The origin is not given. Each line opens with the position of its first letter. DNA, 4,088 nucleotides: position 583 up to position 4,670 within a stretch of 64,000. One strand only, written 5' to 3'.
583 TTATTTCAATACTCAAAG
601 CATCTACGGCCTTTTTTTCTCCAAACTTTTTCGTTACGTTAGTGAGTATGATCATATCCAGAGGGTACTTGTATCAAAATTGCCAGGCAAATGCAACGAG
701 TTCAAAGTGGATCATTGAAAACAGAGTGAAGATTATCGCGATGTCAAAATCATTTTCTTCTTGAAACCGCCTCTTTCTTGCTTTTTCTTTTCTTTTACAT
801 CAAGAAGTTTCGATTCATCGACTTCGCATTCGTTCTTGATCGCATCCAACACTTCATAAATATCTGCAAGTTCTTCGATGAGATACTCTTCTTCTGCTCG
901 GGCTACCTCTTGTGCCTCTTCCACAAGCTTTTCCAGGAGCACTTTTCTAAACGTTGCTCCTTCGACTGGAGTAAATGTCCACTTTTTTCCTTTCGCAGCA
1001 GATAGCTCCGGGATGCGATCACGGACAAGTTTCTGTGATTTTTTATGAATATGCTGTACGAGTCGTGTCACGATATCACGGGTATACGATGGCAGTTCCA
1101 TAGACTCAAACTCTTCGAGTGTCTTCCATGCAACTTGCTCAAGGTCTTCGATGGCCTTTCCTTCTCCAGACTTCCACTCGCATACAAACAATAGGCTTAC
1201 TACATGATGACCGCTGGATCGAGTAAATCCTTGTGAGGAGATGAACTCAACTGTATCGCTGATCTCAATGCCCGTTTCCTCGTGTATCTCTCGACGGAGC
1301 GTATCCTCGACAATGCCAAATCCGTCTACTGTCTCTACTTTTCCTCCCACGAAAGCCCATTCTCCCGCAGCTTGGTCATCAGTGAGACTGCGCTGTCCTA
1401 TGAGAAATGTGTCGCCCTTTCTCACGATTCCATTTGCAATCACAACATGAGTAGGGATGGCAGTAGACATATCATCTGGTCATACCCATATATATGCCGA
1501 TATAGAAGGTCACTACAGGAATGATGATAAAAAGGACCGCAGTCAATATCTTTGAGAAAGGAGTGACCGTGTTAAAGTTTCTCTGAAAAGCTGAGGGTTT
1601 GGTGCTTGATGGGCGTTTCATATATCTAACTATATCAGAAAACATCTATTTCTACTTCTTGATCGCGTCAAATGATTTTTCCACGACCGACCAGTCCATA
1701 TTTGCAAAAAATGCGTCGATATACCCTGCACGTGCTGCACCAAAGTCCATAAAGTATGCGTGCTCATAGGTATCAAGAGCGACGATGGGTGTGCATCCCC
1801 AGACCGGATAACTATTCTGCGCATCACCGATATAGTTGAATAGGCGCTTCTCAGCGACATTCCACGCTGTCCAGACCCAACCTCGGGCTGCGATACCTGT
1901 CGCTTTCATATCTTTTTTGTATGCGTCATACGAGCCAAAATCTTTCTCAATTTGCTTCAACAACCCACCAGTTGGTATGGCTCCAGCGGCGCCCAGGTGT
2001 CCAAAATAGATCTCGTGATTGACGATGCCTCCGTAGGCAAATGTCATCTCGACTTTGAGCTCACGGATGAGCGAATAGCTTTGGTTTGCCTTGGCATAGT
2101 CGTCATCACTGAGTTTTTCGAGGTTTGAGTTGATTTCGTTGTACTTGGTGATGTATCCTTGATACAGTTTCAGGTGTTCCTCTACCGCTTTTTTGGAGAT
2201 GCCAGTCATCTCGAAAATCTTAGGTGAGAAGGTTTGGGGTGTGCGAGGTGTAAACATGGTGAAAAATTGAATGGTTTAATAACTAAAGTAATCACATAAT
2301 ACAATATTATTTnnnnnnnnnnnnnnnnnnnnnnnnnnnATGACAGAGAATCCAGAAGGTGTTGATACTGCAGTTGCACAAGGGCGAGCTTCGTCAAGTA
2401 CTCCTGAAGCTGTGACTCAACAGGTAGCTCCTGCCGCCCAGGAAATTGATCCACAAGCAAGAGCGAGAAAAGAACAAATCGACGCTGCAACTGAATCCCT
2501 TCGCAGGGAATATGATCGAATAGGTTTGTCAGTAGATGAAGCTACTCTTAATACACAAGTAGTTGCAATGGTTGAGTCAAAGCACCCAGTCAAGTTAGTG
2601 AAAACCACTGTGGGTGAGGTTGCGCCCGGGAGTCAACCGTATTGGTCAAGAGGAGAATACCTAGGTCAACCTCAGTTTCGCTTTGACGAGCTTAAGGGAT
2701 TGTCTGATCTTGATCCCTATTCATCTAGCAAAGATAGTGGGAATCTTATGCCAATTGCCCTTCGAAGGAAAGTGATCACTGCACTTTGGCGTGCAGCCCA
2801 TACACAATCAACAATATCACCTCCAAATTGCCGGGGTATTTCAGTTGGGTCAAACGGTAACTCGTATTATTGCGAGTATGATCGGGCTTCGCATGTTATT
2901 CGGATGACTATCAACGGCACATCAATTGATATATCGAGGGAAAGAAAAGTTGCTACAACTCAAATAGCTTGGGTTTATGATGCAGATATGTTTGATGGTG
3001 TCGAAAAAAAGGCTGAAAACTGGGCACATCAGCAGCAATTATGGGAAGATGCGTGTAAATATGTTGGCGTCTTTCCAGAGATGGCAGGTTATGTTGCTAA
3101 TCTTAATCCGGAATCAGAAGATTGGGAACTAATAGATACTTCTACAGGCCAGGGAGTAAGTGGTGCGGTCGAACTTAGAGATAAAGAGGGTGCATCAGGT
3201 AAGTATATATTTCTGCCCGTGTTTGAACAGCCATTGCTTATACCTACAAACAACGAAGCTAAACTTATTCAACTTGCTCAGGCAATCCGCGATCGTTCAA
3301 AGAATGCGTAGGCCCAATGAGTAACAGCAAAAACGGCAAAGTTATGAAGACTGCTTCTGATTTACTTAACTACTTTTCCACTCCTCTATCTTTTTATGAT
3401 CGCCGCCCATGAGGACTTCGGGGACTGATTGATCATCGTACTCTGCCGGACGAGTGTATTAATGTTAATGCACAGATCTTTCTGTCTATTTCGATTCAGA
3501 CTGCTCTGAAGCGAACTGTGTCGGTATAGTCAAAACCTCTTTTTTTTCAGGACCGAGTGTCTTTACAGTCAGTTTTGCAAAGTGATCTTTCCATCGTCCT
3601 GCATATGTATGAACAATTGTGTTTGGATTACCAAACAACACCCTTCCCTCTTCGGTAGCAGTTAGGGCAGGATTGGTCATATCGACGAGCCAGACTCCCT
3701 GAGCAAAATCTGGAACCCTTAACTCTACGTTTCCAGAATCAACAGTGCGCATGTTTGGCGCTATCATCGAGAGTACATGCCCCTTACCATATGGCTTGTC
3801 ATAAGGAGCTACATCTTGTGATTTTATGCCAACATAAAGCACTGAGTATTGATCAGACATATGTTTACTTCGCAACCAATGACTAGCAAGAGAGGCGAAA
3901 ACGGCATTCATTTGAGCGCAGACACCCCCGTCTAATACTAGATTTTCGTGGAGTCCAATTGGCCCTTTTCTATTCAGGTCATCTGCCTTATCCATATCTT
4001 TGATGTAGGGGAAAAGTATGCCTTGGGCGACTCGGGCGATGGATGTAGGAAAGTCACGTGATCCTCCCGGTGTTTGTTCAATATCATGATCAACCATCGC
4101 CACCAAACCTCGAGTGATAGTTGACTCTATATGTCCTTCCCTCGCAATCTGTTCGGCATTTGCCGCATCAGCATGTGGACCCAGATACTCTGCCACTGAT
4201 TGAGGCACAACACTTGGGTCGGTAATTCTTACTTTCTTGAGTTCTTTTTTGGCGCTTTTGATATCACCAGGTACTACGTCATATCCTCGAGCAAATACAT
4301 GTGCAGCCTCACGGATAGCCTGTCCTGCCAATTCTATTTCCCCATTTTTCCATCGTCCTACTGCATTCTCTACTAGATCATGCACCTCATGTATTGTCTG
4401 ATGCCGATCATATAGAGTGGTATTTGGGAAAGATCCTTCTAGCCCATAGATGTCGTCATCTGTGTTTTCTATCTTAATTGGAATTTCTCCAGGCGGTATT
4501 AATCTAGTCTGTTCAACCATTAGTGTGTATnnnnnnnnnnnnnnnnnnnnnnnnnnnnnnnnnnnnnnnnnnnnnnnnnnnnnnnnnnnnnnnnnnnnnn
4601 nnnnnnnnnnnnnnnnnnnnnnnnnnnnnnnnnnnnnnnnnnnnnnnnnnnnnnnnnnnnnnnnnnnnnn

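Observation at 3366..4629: Duplicated trmD 3' end brackets a one-gene insertion, and 9 of 10 differences are synonymous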

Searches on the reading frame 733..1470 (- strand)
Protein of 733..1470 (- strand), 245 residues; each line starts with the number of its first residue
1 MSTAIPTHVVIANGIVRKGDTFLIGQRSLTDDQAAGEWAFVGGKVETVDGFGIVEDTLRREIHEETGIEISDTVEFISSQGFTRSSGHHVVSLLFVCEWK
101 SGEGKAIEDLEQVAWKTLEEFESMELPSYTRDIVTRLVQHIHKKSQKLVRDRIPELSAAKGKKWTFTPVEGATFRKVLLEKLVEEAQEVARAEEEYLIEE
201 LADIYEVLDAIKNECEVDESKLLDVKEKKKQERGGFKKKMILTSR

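Call 4: search_protein_families(library=pfam, proteins=[window:733-1470:-], max_evalue=0.01)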
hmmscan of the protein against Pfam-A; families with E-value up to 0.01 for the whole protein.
window:733-1470:- (245 aa): 2 families
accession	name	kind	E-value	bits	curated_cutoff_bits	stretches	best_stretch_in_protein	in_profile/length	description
PF00293.34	NUDIX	-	1.3e-14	54.8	21.1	1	12-126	6-123/134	NUDIX domain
PF14815.12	NUDIX_4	-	0.00021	21.5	35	1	15-135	4-112/113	NUDIX domain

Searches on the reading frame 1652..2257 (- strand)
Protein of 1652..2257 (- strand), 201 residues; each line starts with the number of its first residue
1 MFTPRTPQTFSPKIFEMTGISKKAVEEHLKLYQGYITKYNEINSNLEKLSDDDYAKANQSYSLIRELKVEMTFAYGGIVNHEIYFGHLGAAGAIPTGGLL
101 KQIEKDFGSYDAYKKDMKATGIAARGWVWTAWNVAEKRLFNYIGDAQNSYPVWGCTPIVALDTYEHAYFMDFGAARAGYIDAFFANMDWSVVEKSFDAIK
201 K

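Call 4: search_protein_families(library=pfam, proteins=[window:1652-2257:-], max_evalue=0.01)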
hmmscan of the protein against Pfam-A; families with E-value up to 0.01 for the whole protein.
window:1652-2257:- (201 aa): 2 families
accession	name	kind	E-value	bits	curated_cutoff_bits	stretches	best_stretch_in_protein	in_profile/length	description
PF02777.23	Sod_Fe_C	-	2.6e-23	82.4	20.9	1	95-194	1-101/102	Iron/manganese superoxide dismutases, C-terminal domain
PF00081.27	Sod_Fe_N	-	3.4e-05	24.7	27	1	20-88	18-81/82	Iron/manganese superoxide dismutases, alpha-hairpin domain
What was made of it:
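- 1652..2257 (-): Fe/Mn superoxide dismutase: the conserved right-hand flank of the variable spot. Pfam PF02777 and PF00081 (call 4).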

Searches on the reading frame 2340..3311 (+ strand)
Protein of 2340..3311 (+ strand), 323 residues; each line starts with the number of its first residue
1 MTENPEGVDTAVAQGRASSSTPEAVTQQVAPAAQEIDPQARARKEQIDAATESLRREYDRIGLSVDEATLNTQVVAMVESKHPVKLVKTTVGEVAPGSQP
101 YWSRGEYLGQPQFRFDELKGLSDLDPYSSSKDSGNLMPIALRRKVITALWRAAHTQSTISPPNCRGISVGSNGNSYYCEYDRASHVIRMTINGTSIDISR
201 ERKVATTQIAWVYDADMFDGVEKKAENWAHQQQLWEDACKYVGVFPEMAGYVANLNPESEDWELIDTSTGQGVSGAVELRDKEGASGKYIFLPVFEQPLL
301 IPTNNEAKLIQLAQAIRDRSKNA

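Call 4: search_protein_families(library=pfam, proteins=[window:2340-3311:+], max_evalue=0.01)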
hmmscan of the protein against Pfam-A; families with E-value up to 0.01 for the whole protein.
window:2340-3311:+ (323 aa): 0 families
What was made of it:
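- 2340..3311 (+): Convergent accessory gene ORF323 (332 aa if the TTG at 2313 is used). It is lineage-specific and sits between the orphan and SOD. No Pfam match (call 4).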

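Call 30: search_protein_families(library=phrogs, proteins=[window:2340-3308:+], max_evalue=0.01)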
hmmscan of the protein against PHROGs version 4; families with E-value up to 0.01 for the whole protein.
window:2340-3308:+ (323 aa): 0 families

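Call 31: search_protein_families(library=padloc, proteins=[window:2340-3308:+], max_evalue=0.01)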
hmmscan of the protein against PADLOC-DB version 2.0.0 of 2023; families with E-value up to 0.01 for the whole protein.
window:2340-3308:+ (323 aa): 0 families

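Call 42: find_encoding_contigs(protein=window:2340-3308:+, flank=5000, max_places=6)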
Protein window:2340-3308:+ (323 aa): 1 contig read that carries it; 1 place shown.
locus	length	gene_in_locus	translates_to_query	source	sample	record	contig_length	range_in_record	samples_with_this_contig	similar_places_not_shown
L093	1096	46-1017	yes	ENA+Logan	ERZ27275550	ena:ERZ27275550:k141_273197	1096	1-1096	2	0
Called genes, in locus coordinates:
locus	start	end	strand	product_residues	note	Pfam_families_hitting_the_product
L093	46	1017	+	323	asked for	-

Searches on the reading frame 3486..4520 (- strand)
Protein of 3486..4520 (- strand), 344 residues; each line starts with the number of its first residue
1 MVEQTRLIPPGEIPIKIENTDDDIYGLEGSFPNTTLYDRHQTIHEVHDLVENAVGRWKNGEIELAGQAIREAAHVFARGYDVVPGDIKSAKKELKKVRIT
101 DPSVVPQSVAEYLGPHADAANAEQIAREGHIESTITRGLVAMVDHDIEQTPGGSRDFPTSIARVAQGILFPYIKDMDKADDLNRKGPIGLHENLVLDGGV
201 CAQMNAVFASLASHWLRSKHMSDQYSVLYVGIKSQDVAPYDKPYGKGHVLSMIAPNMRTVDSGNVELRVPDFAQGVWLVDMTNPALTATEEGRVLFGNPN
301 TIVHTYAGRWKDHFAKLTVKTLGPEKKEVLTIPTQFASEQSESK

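Call 4: search_protein_families(library=pfam, proteins=[window:3486-4520:-], max_evalue=0.01)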
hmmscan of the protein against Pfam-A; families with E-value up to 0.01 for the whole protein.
window:3486-4520:- (344 aa): 0 families

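Call 12: find_encoding_contigs(protein=window:3489-4520:-, flank=8000, max_places=8)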
Protein window:3489-4520:- (344 aa): no gene with exactly this product is on record in the collection.

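Call 14: find_homologous_proteins(query=window:3489-4520:-, max_evalue=0.001)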
Query window:3489-4520:- (344 aa): 1 proteins with E <= 0.001 among 3718 candidates.
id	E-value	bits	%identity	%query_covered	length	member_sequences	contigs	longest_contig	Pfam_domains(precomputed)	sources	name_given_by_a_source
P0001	1.4e-230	783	100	100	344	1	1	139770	-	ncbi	-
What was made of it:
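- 3486..4520 (-): Cargo gene ORF344 (344 aa). It is an ORFan; a possible Cys-His-Asp enzyme is inference only. Only a self-hit among 5.8 billion clusters (call 14).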

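Call 15: find_encoding_contigs(protein=P0001, flank=10000, max_places=5)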
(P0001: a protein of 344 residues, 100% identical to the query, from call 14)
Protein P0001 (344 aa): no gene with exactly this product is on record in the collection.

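Call 30: search_protein_families(library=phrogs, proteins=[window:3489-4520:-], max_evalue=0.01)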
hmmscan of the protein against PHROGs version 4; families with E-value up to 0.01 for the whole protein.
window:3489-4520:- (344 aa): 0 families

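Call 31: search_protein_families(library=padloc, proteins=[window:3489-4520:-], max_evalue=0.01)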
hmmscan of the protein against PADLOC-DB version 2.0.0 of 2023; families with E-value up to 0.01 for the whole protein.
window:3489-4520:- (344 aa): 0 families
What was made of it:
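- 3486..4520 (-): No Pfam, PHROGs or PADLOC match (calls 4, 30, 31).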

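Call 35: search_protein_representatives(protein=window:3489-4520:-)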
Query: 344 residues. Proteins with E-value up to 0.001 (for the whole library): 2; up to 1e-10: 1; up to 1e-30: 1. The best 2 are listed.
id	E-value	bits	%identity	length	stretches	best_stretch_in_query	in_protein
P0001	4.3e-231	782.5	100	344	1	1-344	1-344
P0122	1.8e-04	37.4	29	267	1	64-259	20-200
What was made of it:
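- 3486..4520 (-): One weak relative, P0122 (E = 1.8e-4), among 1.84 billion representatives (call 35).
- On Homology-facilitated illegitimate recombination: Microhomology cannot be scored because the donor is unsampled (calls 14, 35).
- The cargo is an ORFan (calls 14, 35).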

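Call 36: predict_structure(protein=window:3489-4520:-)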
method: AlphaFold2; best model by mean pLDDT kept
length: 344 residues; sequences in the alignment: 1
mean_pLDDT: 35.0   pTM: 0.25
mean pLDDT of the five models: 35.0, 31.5, 30.9, 30.9, 29.6
residues with pLDDT >= 90: 0; 70-90: 0; 50-70: 9; < 50: 335
segments of 3 or more residues with pLDDT < 50: 1-44, 53-60, 68-70, 72-344
pLDDT, mean of each block of 10 residues (from residue 1): 32 30 34 35 49 46 47 46 33 31 31 33 35 35 37 37 40 37 34 35 43 40 34 30 31 34 34 34 29 29 29 30 31 29 31
secondary structure, 60 per line:
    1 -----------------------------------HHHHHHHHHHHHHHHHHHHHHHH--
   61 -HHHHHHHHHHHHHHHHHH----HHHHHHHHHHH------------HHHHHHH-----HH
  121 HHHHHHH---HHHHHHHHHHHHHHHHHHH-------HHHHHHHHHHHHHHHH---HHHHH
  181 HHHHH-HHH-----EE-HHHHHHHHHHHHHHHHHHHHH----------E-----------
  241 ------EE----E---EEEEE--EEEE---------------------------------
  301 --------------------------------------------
elements in order: H36-58 H62-79 H84-94 H107-113 H119-127 H131-149 H157-172 H176-185 H198-218 E257-261 E264-267
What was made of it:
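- On Free-standing homing endonuclease with co-converted flank: The structure model was unusable (pLDDT 35, call 36).
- Tried and rejected: The single-sequence AlphaFold model was unusable (pLDDT 35, call 36), so I ran no fold search.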

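Call 68: search_protein_families(library=pfam, proteins=[P0122], max_evalue=0.01)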
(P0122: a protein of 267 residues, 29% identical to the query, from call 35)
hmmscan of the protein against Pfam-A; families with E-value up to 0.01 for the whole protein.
P0122 (267 aa): 0 families

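Call 80: search_dna_similar(query=window:3489-4520:-, collection=phages, mode=protein, max_evalue=0.001, max_rows=5)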
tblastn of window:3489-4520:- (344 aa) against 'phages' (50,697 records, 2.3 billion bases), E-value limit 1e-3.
No match.

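Call 81: search_dna_similar(query=window:3489-4520:-, collection=plasmids, mode=protein, max_evalue=0.001, max_rows=5)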
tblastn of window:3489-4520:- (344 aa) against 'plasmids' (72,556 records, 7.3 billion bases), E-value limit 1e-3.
No match.

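Call 82: find_related_loci(query=window:3489-4520:-, collection=viral_contigs, flank=3000)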
Query window:3489-4520:- (344 aa) in viral_contigs; peptide patterns used: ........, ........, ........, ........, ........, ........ (x = any residue, [..] = any of these).
11 stretches matched a pattern, but none encodes a relative of the query by tblastn (E <= 1e-3).
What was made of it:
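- The cargo is a single ORFan with no relatives in phage, plasmid or viral collections (calls 14, 35, 80-82).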
